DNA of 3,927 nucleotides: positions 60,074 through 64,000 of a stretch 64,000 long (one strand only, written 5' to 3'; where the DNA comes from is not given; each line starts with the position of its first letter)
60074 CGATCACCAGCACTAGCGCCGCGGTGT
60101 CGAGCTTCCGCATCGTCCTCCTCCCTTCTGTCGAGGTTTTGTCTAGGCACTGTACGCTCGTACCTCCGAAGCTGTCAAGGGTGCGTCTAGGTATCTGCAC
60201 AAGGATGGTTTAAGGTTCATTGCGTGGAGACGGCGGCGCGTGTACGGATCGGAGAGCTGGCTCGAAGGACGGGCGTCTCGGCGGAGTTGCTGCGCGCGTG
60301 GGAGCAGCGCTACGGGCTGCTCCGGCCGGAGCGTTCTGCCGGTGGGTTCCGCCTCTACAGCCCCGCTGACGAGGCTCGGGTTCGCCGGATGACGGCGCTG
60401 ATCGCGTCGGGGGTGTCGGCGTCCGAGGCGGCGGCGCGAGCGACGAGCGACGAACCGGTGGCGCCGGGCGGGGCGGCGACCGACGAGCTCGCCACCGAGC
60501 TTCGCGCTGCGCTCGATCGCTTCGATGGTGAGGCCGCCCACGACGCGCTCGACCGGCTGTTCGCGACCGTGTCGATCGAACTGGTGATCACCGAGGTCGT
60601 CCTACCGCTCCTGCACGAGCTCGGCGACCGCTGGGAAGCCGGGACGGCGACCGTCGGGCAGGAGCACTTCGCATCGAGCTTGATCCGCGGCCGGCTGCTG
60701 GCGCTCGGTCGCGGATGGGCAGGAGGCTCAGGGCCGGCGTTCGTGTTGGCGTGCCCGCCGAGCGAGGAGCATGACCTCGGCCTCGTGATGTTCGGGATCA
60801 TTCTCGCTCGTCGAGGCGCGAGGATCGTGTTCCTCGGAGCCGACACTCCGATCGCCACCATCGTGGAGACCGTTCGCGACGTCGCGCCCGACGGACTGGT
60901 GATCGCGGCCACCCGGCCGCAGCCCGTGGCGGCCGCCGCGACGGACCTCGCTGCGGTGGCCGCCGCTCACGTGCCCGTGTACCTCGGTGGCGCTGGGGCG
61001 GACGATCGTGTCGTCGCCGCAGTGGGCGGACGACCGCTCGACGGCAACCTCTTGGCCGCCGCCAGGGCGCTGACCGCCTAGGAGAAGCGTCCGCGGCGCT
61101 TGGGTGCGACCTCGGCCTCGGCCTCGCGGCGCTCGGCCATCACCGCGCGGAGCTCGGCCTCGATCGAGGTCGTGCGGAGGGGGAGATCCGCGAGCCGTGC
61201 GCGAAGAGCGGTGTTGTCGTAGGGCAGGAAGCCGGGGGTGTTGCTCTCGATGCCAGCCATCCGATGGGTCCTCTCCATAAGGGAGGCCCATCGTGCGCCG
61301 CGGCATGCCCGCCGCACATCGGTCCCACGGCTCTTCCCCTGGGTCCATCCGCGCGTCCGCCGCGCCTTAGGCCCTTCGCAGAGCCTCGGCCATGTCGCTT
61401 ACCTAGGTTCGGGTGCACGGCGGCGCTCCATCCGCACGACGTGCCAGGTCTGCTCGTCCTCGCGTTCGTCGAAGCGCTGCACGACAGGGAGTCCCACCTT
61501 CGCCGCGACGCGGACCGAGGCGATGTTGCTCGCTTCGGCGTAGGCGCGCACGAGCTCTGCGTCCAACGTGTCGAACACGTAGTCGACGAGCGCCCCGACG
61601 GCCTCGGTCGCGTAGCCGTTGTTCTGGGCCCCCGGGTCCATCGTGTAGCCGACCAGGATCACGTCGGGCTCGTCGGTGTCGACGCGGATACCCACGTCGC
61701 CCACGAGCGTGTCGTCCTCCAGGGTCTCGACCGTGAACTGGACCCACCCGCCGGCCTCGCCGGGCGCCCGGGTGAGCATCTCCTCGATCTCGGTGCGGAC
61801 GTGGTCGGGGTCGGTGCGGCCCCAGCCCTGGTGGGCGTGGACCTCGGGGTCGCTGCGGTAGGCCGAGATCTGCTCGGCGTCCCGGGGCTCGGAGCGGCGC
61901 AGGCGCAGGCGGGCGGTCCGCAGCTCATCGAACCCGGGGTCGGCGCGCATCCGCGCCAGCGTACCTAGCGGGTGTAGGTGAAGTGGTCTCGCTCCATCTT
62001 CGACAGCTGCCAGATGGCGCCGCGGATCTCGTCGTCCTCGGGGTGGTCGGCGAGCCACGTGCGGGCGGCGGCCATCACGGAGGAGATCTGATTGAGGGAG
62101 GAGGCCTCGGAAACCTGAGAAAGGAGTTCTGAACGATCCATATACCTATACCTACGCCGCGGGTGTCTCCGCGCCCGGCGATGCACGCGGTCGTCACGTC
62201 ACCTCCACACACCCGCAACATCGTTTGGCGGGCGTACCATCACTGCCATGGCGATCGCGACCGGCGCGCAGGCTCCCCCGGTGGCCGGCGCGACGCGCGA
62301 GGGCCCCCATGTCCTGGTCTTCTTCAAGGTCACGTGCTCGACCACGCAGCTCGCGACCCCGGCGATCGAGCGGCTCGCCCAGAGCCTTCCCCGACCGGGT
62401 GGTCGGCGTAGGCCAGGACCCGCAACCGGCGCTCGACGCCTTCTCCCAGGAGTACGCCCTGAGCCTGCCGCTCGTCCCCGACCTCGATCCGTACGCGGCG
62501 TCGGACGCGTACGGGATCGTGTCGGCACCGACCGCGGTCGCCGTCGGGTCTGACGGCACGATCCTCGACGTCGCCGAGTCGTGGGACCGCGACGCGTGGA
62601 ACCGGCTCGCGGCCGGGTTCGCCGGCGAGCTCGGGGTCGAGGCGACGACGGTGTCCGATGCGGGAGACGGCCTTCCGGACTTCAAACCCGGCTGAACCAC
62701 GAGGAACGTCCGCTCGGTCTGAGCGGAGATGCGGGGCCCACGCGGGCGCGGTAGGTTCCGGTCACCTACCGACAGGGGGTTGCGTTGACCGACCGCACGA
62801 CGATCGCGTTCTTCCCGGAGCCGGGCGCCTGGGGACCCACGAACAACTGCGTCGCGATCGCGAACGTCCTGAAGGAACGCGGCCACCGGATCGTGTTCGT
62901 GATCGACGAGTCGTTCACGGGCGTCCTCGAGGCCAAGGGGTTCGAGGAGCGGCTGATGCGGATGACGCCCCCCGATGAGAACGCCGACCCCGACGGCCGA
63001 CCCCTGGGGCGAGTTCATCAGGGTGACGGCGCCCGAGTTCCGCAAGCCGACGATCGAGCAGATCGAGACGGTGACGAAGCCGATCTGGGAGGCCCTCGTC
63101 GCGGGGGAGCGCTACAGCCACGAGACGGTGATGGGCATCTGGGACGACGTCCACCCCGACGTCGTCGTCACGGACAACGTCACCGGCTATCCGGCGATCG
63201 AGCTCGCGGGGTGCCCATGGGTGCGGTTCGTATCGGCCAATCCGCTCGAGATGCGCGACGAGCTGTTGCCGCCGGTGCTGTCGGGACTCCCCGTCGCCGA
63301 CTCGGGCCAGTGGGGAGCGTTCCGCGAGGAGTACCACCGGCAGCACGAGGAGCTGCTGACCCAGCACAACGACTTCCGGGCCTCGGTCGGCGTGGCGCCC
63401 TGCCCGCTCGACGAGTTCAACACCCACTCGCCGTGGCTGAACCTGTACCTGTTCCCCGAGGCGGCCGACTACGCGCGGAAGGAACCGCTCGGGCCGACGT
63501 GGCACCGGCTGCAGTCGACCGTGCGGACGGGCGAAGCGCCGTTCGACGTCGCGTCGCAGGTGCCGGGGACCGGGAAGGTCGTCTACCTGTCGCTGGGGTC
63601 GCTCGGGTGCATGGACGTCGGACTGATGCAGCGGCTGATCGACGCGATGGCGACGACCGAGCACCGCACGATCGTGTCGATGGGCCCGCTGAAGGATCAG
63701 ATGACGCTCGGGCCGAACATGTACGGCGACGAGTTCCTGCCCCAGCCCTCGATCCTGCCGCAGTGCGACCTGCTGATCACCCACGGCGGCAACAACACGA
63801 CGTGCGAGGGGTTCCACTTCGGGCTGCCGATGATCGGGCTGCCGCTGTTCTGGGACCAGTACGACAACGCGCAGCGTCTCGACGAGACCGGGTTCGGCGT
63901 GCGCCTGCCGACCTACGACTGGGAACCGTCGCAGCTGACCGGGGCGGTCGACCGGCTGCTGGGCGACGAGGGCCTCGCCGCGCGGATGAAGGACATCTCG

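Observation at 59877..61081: B12-dependent photoreceptor locus with a five-repeat operator controlling DUF378, with no carotenoid genes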

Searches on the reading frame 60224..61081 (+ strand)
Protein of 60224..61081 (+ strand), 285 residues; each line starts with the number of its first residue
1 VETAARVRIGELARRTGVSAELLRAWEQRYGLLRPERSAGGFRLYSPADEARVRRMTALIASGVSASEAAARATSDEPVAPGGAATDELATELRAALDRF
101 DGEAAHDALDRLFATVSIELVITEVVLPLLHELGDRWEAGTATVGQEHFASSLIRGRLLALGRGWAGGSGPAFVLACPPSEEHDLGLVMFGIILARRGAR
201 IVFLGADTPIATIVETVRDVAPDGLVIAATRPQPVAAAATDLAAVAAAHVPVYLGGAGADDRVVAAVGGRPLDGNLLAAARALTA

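Call 3: search_protein_families(library=pfam, proteins=[window:60224-61081:+], max_evalue=0.01)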
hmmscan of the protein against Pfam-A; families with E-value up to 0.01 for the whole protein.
window:60224-61081:+ (285 aa): 5 families
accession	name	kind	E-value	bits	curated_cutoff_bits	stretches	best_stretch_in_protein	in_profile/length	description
PF13411.12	MerR_1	-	3.1e-14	53.3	21.6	1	8-69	2-62/69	MerR HTH family regulatory protein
PF02607.22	B12-binding_2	-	1.1e-12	48.4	23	1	90-158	2-70/74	B12 binding domain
PF00376.29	MerR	-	3.2e-12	46.5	28.2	1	8-45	1-38/38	MerR family regulatory protein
PF02310.24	B12-binding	-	8.9e-09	35.7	32.1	1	173-259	3-91/121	B12 binding domain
PF01527.26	HTH_Tnp_1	-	0.0026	18.4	24.1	1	6-33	23-52/75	Transposase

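Call 6: find_related_loci(query=window:60224-61081:+, collection=genome_contigs, flank=4000)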
Query window:60224-61081:+ (285 aa) in genome_contigs; peptide patterns used: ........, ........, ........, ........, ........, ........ (x = any residue, [..] = any of these).
507 stretches matched a pattern; 241 encode a relative of the query (tblastn E <= 1e-3); the best 80 are kept; 80 distinct loci.
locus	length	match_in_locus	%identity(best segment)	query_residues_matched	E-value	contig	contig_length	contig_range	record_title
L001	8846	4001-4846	75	1-283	3e-133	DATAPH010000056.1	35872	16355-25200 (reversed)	MAG TPA_asm: Actinomycetota bacterium isolate SMAG_U5436 k141_5859820, whole genome shotgun sequence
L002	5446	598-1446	77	1-284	2e-132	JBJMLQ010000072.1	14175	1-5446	MAG: Actinomycetota bacterium isolate H1_18_all_fractions_metab_conc_61_70_18 k255_2475381, whole genome shotgun sequenc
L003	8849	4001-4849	76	1-284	2e-131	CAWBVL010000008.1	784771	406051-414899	MAG: uncultured Actinomycetes bacterium isolate MFD07691.bin.2.43 genome assembly, contig: contig_8294, whole genome sho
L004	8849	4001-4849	75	1-284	1e-129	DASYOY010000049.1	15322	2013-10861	MAG TPA_asm: Actinomycetota bacterium isolate SMAG_U4442 k141_605514, whole genome shotgun sequence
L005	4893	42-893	61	1-283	7e-100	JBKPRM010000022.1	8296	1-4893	MAG: Actinomycetota bacterium isolate GS_EKS_MAG_00049 GS_EKS_000003568064, whole genome shotgun sequence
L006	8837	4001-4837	59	7-284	6e-92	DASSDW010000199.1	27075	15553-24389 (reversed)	MAG TPA_asm: Actinomycetota bacterium isolate SMAG_U961 k141_1212394, whole genome shotgun sequence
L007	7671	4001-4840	59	7-285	4e-91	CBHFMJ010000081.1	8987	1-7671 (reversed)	MAG TPA_asm: uncultured bacterium isolate SRR16095330_metabat2_9 genome assembly, contig: ERZ27337130.242, whole genome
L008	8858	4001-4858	58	2-285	1e-90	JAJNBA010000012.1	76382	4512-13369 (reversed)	MAG: Actinomycetes bacterium isolate C_No_T20_A_bin.57 scaffold_603, whole genome shotgun sequence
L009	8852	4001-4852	57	1-283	1e-89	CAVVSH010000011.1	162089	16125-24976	MAG: uncultured Actinomycetota bacterium isolate MFD02840.bin.1.414 genome assembly, contig: contig_66070, whole genome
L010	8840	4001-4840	59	7-285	7e-90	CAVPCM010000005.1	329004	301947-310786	MAG: uncultured Actinomycetota bacterium isolate MFD00072.bin.1.11 genome assembly, contig: contig_4990, whole genome sh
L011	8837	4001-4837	55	7-284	2e-85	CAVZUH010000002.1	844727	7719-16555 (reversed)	MAG: uncultured Actinomycetota bacterium isolate MFD06742.bin.2.313 genome assembly, contig: contig_14396, whole genome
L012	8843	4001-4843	58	7-285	3e-90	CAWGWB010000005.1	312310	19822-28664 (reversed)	MAG: uncultured Actinomycetota bacterium isolate MFD09206.bin.1.218 genome assembly, contig: contig_6320, whole genome s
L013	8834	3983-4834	52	2-283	1e-84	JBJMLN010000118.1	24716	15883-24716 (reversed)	MAG: Actinomycetota bacterium isolate H1_18_all_fractions_maxb_99_69_12 k255_6079587, whole genome shotgun sequence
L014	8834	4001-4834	56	7-283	2e-83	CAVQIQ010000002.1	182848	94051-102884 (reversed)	MAG: uncultured Actinomycetes bacterium isolate MFD10007.bin.3.88 genome assembly, contig: contig_14635, whole genome sh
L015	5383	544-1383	54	7-285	9e-83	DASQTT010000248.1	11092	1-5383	MAG TPA_asm: Actinomycetota bacterium isolate SMAG_U10942 k141_1592807, whole genome shotgun sequence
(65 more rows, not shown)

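Call 22: search_solved_structures(query=window:60224-61081:+, max_evalue=0.001, show_alignments=2)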
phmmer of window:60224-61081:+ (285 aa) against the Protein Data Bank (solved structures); distinct sequences matched with E-value up to 0.001: 16.
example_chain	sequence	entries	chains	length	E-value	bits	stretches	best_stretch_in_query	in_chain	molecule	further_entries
3whp_A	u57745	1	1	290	1.5e-31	113.2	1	7-272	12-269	Probable transcriptional regulator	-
5c8d_A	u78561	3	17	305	1.8e-31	113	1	7-272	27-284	Light-dependent transcriptional regulator CarH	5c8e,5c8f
8c31_A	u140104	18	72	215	5.2e-18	68.9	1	87-272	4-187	Probable transcriptional regulator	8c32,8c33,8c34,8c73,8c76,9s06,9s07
5c8a_A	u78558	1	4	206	6e-18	68.7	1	88-272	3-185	Light-dependent transcriptional regulator CarH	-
8c35_A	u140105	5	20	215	1e-17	68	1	87-272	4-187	Probable transcriptional regulator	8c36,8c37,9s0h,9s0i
8j2x_A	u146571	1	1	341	1.8e-14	57.3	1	91-268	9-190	Cobalamin-binding protein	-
8j2w_A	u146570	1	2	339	1.8e-14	57.3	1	91-268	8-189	Cobalamin-binding protein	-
8jbs_A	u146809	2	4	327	8.9e-13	51.7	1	9-235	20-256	Putative cobalamin binding protein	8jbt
2jml_A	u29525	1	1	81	1.7e-11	47.5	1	7-78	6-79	DNA BINDING DOMAIN/TRANSCRIPTIONAL REGULATOR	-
8j2y_A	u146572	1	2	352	6.2e-09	39.1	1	116-271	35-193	GGDEF domain-containing protein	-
4jgi_A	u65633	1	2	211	7.3e-07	32.3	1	96-271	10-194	Putative uncharacterized protein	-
7te2_A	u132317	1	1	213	6e-05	26.1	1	114-266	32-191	AerR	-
5crl_A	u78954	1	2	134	8.6e-05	25.6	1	6-70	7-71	Mercuric resistance operon regulatory protein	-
4ua1_A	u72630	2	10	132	0.00029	23.8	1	6-54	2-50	Regulatory protein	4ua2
6jgf_A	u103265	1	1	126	0.00056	22.9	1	8-54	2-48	CadR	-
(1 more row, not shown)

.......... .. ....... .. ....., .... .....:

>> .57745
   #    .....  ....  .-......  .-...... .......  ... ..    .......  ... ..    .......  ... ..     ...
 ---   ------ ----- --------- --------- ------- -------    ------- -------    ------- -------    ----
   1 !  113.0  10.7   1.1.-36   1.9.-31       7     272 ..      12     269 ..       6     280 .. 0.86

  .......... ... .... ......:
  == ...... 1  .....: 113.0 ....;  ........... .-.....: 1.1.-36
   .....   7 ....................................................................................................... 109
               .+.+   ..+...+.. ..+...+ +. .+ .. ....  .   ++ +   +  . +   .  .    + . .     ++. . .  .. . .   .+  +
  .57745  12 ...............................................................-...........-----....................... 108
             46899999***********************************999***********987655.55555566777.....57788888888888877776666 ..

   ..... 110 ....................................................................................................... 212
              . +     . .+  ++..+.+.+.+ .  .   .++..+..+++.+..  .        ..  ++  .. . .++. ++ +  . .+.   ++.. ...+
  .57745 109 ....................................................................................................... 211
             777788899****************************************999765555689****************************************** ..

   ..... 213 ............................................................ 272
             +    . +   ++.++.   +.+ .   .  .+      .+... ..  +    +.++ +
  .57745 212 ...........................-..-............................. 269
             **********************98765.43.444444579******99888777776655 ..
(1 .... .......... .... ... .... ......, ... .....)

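Call 57: search_dna_similar(query=window:60224-61078:+, collection=plasmids, mode=protein, max_evalue=1e-10, max_rows=30)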
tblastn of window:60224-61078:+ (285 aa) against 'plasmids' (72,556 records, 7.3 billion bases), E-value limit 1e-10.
Records with a match: 47; places in all: 47; records where one place covers at least 80% of the query: 0.
Best place of each record, by identity: <60% 47.
By first word of the organism name: Thermus 32; Streptomyces 5; Salmonella 4; Cronobacter 3; Caballeronia 1; Eleftheria 1; Azoarcus 1.
By predicted mobility (MOB-suite, as given by PLSDB): non-mobilizable 45; mobilizable 2.
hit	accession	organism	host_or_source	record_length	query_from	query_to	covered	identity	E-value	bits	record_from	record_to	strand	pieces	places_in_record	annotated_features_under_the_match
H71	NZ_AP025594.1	Thermus brockianus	-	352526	9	227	77%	35.2%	8e-22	102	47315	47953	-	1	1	MerR family transcriptional regulator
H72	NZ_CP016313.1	Thermus brockianus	whole organism,environmental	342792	9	227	77%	35.2%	3e-21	100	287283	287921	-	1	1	MerR family transcriptional regulator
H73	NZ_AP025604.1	Thermus thermophilus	-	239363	1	227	80%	33.5%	2e-21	101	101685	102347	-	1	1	carH: HTH-type transcriptional repressor CarH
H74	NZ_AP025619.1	Thermus thermophilus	-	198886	1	227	80%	32.6%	3e-21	100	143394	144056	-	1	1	carH: HTH-type transcriptional repressor CarH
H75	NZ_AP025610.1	Thermus thermophilus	-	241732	1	227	80%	32.6%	3e-21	100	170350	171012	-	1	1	carH: HTH-type transcriptional repressor CarH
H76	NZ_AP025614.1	Thermus thermophilus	-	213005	1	227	80%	32.6%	7e-21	99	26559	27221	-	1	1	carH: HTH-type transcriptional repressor CarH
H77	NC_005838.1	Thermus thermophilus HB27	-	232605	1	227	80%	32.6%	1e-20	99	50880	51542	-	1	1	carH: HTH-type transcriptional repressor CarH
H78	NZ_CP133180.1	Thermus thermophilus HB27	bacterial culture,lab culture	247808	1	227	80%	32.6%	1e-20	99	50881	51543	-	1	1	carH: HTH-type transcriptional repressor CarH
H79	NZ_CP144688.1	Thermus thermophilus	culture,laboratory strain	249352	1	227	80%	32.6%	1e-20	99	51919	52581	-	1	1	carH: HTH-type transcriptional repressor CarH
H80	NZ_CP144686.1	Thermus thermophilus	culture,laboratory strain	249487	1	227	80%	32.6%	1e-20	99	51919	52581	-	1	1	carH: HTH-type transcriptional repressor CarH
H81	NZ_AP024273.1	Thermus thermophilus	-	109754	1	227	80%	32.6%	1e-20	99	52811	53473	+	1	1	carH: HTH-type transcriptional repressor CarH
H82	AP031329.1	Thermus thermophilus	-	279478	1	227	80%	32.6%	2e-20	99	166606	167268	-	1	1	carH: HTH-type transcriptional repressor CarH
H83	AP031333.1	Thermus thermophilus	-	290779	1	227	80%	32.6%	2e-20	99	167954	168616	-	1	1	carH: HTH-type transcriptional repressor CarH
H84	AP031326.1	Thermus thermophilus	-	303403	1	227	80%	32.6%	2e-20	99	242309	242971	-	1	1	carH: HTH-type transcriptional repressor CarH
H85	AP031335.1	Thermus thermophilus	-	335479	1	227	80%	32.6%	2e-20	99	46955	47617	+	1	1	carH: HTH-type transcriptional repressor CarH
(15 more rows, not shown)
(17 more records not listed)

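Call 58: get_annotated_region(hit=H77, flank=5000)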
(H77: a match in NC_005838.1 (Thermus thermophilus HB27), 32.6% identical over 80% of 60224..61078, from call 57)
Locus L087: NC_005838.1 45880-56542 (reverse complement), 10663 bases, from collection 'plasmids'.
description: Thermus thermophilus HB27 plasmid pTT27, complete sequence
organism: Thermus thermophilus HB27 (NCBI taxid 262724)
taxonomy: Bacteria; Deinococcota; Deinococci; Thermales; Thermaceae; Thermus; Thermus thermophilus; Thermus thermophilus HB27
host: -; source: -; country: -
typing (MOB-suite, as given by PLSDB): non-mobilizable; replicon rep_cluster_1121
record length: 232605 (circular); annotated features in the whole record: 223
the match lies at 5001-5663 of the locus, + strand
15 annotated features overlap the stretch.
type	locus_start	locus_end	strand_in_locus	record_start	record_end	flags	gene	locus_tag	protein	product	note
CDS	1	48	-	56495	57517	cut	-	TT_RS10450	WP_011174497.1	glycosyltransferase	-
CDS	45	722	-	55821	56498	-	-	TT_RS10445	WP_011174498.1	lysophospholipid acyltransferase family protein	-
CDS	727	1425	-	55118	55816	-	-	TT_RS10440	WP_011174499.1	lycopene cyclase domain-containing protein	-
CDS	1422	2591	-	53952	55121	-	-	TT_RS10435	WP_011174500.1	cytochrome P450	-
CDS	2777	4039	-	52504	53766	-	phr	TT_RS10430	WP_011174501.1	deoxyribodipyrimidine photo-lyase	-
CDS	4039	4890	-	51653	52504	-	-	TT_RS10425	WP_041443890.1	phytoene/squalene synthase family protein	GO:0008299 - isoprenoid biosynthetic process [Evidence IEA]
CDS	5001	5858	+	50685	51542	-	carH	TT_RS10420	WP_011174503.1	HTH-type transcriptional repressor CarH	-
CDS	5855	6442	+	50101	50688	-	ldrP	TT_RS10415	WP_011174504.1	transcriptional regulator LdrP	-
CDS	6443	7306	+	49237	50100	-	-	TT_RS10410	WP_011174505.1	complex I NDUFA9 subunit family protein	-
CDS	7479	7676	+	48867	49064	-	-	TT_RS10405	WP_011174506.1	DUF4926 domain-containing protein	-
CDS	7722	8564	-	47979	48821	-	uvsE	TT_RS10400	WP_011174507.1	UV DNA damage repair endonuclease UvsE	GO:0006281 - DNA repair [Evidence IEA]; GO:0009650 - UV protection [Evidence IEA]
CDS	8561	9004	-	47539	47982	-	-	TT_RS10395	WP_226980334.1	YceI family protein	-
CDS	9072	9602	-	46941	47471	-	-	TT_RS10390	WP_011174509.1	flavin reductase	-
CDS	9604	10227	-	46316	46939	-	-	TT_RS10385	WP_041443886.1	SDR family NAD(P)-dependent oxidoreductase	-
CDS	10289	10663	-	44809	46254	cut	-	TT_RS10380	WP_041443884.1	SDR family oxidoreductase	-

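Call 61: search_protein_families(library=ncbifam, proteins=[window:60224-61081:+], max_evalue=0.01)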
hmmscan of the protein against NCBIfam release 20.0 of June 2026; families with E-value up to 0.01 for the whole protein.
window:60224-61081:+ (285 aa): 16 families
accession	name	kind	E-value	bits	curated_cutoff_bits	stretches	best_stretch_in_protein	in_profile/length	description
NF052513.1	TransRegCarH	equivalog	5e-45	153.9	400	1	8-272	8-264/274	HTH-type transcriptional repressor CarH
NF011617.0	PRK15043.1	equivalog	2.8e-11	43.2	417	1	7-75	4-72/243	HTH-type transcriptional regulator MlrA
TIGR02043.1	ZntR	equivalog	1.8e-07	31.3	167.95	1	7-68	2-63/131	Zn(2+)-responsive transcriptional regulator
NF007069.0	PRK09514.1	equivalog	3.4e-07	30.3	143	1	8-59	3-54/141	Zn(2+)-responsive transcriptional regulator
TIGR02047.1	CadR-PbrR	equivalog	1.2e-06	28.6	151.45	1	7-53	1-47/127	Cd(II)/Pb(II)-responsive transcriptional regulator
NF047996.1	corrin_MtgC_2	exception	3.1e-06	26.8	370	1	117-272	33-182/212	glycine betaine-specific corrinoid protein MtgC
NF047375.1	HeatShock_HspR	equivalog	4.6e-06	26.5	105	1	9-65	6-62/92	heat shock protein transcriptional repressor HspR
TIGR02051.1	MerR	equivalog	3.2e-05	24.2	150.85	1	8-64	1-57/124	mercury resistance transcriptional regulator MerR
TIGR02082.1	metH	equivalog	3.8e-05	21.5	1010.85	1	173-260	736-825/1182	methionine synthase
NF010315.0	PRK13752.1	subfamily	0.00014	22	261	1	6-70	7-71/144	mercury resistance transcriptional regulator MerR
TIGR02044.1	CueR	equivalog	0.00019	21.5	147.4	1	8-56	2-50/127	Cu(I)-responsive transcriptional regulator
NF050798.1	TF_FtsR_Actino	equivalog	0.00032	20.8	150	1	23-55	22-53/223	transcriptional regulator FtsR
NF053740.1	TransRegTnrAGPos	equivalog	0.00059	20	140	1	8-70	14-75/108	hypothetical protein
TIGR02370.1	pyl_corrinoid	subfamily_domain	0.00075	18.9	215.3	1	183-271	97-176/197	methyltransferase cognate corrinoid protein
NF047377.1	heat_HspR_dupli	exception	0.0015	18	300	1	23-57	22-55/214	heat shock protein transcriptional repressor HspR, fused homodimer type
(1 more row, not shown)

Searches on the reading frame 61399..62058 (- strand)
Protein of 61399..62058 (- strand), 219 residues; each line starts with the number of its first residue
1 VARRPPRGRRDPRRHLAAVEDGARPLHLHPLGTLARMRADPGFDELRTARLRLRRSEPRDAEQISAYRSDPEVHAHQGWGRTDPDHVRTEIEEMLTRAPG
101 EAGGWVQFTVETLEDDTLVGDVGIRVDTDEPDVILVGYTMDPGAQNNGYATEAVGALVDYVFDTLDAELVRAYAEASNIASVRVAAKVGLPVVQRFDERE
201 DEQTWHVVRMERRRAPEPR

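Call 3: search_protein_families(library=pfam, proteins=[window:61399-62058:-], max_evalue=0.01)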
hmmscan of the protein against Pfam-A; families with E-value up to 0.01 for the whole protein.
window:61399-62058:- (219 aa): 4 families
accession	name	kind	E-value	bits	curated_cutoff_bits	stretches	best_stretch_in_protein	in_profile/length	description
PF13302.13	Acetyltransf_3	-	3.4e-26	93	25.4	1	50-190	1-137/138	Acetyltransferase (GNAT) domain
PF00583.31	Acetyltransf_1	-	9.9e-09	35.9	20.7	1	92-189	25-115/116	Acetyltransferase (GNAT) family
PF13420.13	Acetyltransf_4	-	0.00031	21.2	24.3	1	54-197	2-141/155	Acetyltransferase (GNAT) domain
PF13523.12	Acetyltransf_8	-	0.0051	16.9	27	0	141-196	88-143/145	Acetyltransferase (GNAT) domain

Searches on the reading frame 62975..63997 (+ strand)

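Call 37: search_protein_families(library=pfam, proteins=[window:62975-63997:+], max_evalue=0.00001)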
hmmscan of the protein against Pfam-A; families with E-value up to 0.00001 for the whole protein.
window:62975-63997:+ (341 aa): 3 families
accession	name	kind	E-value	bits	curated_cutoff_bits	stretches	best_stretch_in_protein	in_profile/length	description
PF06722.18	EryCIII-like_C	-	2.9e-16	60.2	31.7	1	220-336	2-120/145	Erythromycin biosynthesis protein CIII-like, C-terminal domain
PF00201.24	UDPGT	-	3.3e-15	56.3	19.5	1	196-332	271-409/499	UDP-glucoronosyl and UDP-glucosyl transferase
PF04101.22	Glyco_tran_28_C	-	1.1e-07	32.4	22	1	254-333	61-145/166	Glycosyltransferase family 28 C-terminal domain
